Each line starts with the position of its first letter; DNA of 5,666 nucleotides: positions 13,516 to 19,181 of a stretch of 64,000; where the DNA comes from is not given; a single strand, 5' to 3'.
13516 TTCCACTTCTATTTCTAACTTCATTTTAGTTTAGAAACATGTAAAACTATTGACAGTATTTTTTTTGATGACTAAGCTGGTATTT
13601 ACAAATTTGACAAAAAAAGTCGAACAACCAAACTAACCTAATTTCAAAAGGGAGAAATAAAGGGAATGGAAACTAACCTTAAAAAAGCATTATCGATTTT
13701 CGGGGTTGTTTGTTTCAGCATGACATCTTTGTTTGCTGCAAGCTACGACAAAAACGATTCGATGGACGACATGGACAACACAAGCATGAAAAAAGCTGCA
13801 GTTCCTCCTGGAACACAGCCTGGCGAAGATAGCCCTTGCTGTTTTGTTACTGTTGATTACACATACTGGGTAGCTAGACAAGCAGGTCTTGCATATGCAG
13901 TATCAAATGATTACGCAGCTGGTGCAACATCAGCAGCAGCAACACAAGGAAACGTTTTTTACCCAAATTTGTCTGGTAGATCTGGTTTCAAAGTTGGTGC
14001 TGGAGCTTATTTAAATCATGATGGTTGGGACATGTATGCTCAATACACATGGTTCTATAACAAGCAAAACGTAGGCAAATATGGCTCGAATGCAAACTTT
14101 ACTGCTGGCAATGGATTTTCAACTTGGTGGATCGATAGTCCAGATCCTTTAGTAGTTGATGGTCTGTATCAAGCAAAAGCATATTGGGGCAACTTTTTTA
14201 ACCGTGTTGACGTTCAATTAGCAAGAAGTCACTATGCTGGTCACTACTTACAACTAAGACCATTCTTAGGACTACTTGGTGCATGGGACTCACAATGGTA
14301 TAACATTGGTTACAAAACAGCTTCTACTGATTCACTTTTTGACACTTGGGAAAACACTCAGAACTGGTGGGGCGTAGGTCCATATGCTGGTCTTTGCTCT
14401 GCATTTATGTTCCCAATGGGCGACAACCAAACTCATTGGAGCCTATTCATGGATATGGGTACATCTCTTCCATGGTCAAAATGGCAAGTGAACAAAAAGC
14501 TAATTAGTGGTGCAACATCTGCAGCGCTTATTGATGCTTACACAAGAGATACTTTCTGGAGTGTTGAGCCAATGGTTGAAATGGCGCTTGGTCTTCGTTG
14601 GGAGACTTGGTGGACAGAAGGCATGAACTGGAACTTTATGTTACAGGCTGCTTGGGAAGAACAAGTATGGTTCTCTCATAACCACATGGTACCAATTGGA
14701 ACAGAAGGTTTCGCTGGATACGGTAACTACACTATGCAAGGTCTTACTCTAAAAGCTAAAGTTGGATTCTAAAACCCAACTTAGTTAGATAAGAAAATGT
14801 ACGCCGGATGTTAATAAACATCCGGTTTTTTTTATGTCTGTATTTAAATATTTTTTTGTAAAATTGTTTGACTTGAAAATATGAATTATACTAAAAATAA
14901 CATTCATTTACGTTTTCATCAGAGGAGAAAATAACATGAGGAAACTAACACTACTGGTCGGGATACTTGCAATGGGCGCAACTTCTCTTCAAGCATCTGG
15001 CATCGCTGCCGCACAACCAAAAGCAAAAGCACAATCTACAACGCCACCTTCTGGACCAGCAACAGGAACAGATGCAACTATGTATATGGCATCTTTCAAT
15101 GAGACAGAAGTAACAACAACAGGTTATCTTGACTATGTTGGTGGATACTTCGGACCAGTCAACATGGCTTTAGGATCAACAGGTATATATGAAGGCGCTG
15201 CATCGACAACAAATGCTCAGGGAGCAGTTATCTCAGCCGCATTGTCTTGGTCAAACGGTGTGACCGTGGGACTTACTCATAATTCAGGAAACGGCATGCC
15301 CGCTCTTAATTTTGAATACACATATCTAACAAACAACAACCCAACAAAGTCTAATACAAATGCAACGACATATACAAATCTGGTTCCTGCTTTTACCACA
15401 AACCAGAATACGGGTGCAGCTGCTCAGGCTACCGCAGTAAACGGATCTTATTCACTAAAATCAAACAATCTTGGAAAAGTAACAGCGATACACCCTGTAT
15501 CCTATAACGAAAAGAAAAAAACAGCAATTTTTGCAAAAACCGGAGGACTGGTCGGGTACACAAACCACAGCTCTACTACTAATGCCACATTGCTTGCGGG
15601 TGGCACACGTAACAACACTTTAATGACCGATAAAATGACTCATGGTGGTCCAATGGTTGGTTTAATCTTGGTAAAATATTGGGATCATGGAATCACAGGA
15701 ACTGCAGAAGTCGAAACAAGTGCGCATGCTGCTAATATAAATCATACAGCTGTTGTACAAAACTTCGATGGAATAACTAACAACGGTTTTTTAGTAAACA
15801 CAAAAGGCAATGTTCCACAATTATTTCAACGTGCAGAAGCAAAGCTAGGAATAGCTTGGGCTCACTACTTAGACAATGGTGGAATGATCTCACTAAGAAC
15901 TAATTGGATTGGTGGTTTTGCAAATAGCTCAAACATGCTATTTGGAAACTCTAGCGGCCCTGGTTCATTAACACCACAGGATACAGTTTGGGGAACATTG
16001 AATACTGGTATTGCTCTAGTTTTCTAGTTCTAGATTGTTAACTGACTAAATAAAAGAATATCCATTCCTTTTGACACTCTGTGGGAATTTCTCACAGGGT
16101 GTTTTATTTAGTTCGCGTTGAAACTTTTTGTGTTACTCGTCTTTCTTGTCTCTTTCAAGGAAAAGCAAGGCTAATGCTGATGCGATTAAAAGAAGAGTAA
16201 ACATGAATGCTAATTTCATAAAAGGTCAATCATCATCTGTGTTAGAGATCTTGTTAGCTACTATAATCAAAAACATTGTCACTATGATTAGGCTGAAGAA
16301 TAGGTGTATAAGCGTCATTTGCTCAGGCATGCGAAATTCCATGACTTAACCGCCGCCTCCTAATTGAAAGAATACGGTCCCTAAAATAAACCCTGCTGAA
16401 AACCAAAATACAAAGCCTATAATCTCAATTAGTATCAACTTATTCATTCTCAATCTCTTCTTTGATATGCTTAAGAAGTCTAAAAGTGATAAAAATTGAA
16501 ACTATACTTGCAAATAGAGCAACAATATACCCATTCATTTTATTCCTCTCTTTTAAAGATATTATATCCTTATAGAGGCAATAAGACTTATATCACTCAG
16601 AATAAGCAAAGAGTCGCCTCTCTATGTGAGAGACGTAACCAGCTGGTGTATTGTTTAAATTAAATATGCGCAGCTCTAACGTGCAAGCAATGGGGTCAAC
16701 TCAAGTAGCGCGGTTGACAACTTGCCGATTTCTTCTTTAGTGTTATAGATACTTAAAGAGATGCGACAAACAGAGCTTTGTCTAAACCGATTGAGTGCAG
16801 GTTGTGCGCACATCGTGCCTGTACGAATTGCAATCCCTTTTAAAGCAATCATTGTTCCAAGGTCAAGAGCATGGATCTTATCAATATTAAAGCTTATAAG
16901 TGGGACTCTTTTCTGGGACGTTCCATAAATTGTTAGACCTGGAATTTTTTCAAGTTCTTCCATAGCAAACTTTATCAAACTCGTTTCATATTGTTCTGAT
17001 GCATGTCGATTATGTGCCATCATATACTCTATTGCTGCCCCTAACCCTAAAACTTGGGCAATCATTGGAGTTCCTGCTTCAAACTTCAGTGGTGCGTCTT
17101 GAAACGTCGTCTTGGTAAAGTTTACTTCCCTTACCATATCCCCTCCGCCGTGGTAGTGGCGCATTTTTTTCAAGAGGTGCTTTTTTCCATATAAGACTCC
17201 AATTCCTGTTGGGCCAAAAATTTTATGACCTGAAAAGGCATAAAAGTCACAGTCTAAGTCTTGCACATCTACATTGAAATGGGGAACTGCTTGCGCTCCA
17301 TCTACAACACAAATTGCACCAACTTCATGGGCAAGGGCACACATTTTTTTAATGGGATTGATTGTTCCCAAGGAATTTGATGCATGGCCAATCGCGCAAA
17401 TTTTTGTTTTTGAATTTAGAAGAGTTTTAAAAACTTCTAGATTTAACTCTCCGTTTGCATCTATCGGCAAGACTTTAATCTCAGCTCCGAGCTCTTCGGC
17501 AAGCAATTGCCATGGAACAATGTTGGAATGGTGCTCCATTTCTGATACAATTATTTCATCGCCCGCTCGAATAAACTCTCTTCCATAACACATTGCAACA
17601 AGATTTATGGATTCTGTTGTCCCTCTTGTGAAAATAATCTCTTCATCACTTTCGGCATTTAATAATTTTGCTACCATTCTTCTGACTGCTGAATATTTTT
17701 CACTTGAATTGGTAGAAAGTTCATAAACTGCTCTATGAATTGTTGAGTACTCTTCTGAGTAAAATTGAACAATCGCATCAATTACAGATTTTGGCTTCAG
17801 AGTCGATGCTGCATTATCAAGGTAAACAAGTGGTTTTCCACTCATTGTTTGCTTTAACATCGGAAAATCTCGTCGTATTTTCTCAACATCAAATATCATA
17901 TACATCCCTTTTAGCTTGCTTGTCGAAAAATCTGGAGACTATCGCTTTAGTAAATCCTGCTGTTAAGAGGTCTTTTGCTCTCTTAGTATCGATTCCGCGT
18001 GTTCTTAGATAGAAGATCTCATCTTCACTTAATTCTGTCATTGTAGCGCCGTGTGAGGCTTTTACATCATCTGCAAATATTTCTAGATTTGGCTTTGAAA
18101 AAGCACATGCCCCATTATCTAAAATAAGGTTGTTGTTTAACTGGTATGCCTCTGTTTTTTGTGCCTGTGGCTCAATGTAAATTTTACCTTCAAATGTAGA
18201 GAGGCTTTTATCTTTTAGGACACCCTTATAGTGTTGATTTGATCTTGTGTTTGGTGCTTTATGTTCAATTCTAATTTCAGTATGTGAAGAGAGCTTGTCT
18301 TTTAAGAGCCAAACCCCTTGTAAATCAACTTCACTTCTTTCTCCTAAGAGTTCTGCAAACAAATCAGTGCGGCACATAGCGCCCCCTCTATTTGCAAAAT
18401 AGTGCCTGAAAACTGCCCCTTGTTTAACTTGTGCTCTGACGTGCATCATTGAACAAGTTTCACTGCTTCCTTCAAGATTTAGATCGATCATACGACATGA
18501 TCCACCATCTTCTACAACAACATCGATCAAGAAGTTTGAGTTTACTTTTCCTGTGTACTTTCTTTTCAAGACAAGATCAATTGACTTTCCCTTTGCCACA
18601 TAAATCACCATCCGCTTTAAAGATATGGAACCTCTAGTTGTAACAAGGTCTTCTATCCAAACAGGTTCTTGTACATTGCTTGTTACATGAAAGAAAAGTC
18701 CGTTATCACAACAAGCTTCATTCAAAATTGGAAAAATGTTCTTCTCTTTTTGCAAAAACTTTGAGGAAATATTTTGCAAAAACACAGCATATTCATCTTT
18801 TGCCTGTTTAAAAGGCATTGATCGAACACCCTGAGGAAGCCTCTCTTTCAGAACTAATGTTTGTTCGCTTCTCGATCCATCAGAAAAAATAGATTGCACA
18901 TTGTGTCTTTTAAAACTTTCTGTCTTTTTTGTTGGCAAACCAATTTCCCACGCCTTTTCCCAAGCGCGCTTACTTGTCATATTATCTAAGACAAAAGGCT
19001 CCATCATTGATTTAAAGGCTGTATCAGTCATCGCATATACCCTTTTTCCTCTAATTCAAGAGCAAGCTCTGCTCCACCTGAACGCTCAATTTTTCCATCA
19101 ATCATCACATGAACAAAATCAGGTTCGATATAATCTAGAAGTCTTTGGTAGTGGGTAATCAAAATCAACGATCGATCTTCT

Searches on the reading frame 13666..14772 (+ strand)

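Call 14: search_protein_families(library=pfam, proteins=[window:13666-14772:+], max_evalue=0.001)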
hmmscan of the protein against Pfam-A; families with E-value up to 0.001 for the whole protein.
window:13666-14772:+ (368 aa): 1 family
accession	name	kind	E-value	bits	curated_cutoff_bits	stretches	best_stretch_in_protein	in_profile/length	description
PF05150.18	Legionella_OMP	-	2e-17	63.5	25.4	1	79-366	30-279/281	Legionella pneumophila major outer membrane protein precursor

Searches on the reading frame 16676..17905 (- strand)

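Call 14: search_protein_families(library=pfam, proteins=[window:16676-17905:-], max_evalue=0.001)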
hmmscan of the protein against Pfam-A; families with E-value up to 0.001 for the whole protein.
window:16676-17905:- (409 aa): 4 families
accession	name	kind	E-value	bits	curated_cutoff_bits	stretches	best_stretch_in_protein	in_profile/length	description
PF00266.25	Aminotran_5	-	6.2e-143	476.7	21.5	1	27-396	1-371/371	Aminotransferase class-V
PF00155.27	Aminotran_1_2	-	1.6e-08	34.6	19.7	1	70-250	43-243/361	Aminotransferase class I and II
PF01053.26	Cys_Met_Meta_PP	-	3.7e-07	29.5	27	1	72-228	55-198/381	Cys/Met metabolism PLP-dependent enzyme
PF03841.19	SelA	-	0.00075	19.1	22.8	0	217-250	202-235/367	L-seryl-tRNA selenium transferase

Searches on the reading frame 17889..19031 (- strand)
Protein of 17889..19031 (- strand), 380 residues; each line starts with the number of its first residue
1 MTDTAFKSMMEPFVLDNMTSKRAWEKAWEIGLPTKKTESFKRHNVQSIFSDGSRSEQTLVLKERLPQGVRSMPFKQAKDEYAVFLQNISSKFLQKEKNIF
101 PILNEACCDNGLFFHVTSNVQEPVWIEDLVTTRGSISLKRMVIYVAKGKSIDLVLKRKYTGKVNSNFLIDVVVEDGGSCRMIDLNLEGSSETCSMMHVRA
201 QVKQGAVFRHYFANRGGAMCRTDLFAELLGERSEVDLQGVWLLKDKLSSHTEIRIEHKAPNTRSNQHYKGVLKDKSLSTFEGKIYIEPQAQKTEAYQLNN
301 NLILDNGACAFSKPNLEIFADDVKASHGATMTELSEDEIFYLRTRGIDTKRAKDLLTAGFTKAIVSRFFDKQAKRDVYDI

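Call 14: search_protein_families(library=pfam, proteins=[window:17889-19031:-], max_evalue=0.001)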
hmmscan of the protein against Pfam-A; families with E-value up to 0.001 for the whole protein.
window:17889-19031:- (380 aa): 2 families
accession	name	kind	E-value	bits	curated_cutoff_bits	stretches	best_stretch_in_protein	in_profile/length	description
PF01458.23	SUFBD_core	-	4.6e-61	206.7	27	1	133-360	6-232/232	SUF system FeS cluster assembly, SufBD core domain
PF19295.5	SufBD_N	-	4.9e-07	30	23.5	0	62-121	106-165/172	SufBD protein N-terminal region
